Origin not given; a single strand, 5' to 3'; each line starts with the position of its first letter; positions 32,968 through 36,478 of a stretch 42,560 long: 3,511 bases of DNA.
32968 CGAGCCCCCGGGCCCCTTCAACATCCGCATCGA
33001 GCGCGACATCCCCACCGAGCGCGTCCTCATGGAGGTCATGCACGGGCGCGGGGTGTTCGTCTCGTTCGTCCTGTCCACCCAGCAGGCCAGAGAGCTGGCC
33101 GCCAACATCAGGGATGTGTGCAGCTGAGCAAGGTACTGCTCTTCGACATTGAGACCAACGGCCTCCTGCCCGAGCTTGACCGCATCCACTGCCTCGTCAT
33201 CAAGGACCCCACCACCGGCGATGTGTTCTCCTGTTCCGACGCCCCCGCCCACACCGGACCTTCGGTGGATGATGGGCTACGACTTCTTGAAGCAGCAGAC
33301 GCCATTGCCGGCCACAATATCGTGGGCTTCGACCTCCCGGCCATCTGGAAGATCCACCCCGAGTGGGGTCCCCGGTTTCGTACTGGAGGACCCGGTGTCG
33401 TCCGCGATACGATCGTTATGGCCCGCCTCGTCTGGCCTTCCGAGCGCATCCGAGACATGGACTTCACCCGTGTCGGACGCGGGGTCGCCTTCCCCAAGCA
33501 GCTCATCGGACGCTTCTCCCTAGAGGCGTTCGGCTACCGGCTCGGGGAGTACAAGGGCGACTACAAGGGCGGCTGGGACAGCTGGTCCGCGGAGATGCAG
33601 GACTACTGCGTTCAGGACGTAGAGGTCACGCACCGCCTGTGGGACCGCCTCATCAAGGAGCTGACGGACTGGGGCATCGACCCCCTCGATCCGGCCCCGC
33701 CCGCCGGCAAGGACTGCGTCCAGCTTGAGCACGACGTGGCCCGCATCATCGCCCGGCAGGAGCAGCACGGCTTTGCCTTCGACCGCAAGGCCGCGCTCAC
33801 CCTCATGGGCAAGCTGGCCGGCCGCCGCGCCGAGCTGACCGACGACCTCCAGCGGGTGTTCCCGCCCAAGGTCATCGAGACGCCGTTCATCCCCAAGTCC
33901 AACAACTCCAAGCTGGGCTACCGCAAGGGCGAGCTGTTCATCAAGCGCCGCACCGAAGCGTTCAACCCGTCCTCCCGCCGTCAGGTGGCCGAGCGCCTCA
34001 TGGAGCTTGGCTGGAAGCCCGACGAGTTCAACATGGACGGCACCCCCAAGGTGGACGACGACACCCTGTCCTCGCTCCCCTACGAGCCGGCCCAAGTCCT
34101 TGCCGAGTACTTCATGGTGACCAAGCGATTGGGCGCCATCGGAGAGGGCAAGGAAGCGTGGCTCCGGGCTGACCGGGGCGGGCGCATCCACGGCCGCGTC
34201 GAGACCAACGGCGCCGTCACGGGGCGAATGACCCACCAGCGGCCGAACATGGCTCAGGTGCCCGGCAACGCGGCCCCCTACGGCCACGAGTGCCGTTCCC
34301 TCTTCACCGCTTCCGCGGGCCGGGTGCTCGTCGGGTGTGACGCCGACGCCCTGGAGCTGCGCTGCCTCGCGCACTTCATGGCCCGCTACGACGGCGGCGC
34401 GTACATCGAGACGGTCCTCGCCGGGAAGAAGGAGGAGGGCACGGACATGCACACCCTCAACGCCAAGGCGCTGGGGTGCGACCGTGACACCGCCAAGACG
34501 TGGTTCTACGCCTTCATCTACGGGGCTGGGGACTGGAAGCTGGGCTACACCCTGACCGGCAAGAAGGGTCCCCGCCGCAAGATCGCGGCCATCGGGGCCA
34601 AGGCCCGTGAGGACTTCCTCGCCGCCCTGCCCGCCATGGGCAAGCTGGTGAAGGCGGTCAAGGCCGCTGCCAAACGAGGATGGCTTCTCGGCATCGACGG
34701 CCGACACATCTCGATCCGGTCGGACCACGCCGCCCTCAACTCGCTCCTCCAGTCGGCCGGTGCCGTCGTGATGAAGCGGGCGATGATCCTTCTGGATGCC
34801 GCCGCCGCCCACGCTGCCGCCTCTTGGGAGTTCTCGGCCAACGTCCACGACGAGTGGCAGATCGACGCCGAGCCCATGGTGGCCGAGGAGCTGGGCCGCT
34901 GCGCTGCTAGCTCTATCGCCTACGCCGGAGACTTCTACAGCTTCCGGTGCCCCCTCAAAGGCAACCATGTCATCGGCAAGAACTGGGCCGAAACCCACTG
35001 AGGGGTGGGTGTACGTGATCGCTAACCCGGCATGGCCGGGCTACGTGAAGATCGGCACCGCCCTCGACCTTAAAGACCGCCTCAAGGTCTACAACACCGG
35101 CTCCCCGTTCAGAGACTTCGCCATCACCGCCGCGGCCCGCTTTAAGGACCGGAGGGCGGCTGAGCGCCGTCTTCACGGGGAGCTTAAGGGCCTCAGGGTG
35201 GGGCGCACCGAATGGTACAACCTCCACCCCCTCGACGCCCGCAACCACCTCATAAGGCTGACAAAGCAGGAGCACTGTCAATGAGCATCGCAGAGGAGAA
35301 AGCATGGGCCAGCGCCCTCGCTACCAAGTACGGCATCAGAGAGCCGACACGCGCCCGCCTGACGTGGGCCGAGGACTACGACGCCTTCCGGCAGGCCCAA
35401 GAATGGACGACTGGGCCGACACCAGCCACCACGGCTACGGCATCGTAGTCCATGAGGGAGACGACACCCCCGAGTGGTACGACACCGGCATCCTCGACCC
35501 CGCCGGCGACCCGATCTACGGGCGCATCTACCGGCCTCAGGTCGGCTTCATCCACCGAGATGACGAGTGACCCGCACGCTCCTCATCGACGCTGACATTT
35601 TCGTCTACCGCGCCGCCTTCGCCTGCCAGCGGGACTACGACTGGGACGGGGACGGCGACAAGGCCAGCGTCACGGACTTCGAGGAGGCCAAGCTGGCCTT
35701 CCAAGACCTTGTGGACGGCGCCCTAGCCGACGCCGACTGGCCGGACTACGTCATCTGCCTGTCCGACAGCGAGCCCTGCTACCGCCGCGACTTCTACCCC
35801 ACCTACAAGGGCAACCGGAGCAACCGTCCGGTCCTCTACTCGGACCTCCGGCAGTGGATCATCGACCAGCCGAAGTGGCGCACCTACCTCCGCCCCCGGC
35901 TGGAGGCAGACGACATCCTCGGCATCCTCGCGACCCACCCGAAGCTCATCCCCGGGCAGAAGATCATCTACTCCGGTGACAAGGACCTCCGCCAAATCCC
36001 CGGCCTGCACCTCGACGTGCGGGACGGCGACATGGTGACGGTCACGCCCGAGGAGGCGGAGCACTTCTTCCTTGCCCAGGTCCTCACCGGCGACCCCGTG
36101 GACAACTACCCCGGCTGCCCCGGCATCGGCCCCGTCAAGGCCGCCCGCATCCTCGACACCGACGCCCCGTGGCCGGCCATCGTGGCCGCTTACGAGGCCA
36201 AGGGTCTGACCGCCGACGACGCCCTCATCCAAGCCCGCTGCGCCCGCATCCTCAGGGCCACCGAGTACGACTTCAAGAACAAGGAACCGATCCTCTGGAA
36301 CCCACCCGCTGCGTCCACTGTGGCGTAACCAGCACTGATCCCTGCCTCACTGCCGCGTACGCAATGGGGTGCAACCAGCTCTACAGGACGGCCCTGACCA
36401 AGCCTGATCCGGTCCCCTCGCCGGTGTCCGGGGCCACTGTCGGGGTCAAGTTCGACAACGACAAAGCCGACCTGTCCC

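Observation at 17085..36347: Stop-codon-anchored intergenic motif family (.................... / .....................), at least 11 copies, all + strand, early and middle regions only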

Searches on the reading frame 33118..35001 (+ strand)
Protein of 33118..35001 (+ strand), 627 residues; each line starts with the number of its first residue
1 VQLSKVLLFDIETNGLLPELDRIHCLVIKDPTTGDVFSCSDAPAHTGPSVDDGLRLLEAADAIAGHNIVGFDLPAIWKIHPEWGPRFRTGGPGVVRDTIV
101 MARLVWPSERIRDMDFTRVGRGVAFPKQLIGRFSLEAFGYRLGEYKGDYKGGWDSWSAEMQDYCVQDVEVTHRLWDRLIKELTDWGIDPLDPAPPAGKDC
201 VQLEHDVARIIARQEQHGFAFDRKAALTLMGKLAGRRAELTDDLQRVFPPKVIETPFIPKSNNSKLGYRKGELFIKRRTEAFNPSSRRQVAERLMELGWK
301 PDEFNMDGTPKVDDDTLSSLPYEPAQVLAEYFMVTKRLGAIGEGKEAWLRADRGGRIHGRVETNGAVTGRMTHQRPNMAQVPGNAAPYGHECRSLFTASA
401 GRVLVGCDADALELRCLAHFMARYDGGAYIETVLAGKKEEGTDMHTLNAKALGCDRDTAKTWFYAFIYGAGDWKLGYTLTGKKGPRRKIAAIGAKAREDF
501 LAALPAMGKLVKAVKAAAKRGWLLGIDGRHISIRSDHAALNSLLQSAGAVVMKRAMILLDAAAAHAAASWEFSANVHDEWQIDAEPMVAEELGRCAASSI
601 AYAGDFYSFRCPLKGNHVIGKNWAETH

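Call 5: search_protein_families(library=pfam, proteins=[window:33118-35001:+])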
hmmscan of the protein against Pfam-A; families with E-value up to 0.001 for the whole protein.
window:33118-35001:+ (627 aa): 1 family
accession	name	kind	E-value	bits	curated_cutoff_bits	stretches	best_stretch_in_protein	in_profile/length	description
PF00476.26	DNA_pol_A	-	1.7e-35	123.2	34.3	1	279-625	27-381/381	DNA polymerase family A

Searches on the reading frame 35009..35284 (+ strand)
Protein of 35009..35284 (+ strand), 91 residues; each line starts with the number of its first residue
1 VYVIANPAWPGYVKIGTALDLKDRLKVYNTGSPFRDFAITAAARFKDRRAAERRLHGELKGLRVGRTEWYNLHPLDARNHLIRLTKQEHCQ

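Call 80: search_protein_families(library=pfam, proteins=[window:35009-35284:+], max_evalue=0.01)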
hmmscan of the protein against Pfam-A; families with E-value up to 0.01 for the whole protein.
window:35009-35284:+ (91 aa): 2 families
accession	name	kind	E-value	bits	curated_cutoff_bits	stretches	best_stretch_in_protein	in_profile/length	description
PF13455.12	MUG113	-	2e-11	44.7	22.3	1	13-81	1-70/73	Meiotically up-regulated gene 113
PF10544.15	T5orf172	-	1.3e-10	42.1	20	1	2-77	4-93/101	T5orf172 domain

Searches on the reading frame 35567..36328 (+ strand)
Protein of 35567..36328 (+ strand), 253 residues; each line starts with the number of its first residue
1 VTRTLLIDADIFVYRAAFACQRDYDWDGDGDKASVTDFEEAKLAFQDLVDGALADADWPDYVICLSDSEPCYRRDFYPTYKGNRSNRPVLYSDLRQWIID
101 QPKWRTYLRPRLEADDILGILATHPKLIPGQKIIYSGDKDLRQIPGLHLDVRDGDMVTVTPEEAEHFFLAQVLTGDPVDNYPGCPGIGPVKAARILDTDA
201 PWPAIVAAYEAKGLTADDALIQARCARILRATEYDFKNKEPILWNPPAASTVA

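Call 5: search_protein_families(library=pfam, proteins=[window:35567-36328:+])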
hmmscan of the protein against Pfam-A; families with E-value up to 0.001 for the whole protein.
window:35567-36328:+ (253 aa): 2 families
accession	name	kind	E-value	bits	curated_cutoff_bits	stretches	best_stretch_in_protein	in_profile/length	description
PF02739.22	5_3_exonuc_N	-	2.5e-15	57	34.3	1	4-154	2-147/164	5'-3' exonuclease, N-terminal resolvase-like domain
PF01367.25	5_3_exonuc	-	7.3e-07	30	40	1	170-210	9-49/97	5'-3' exonuclease, C-terminal SAM fold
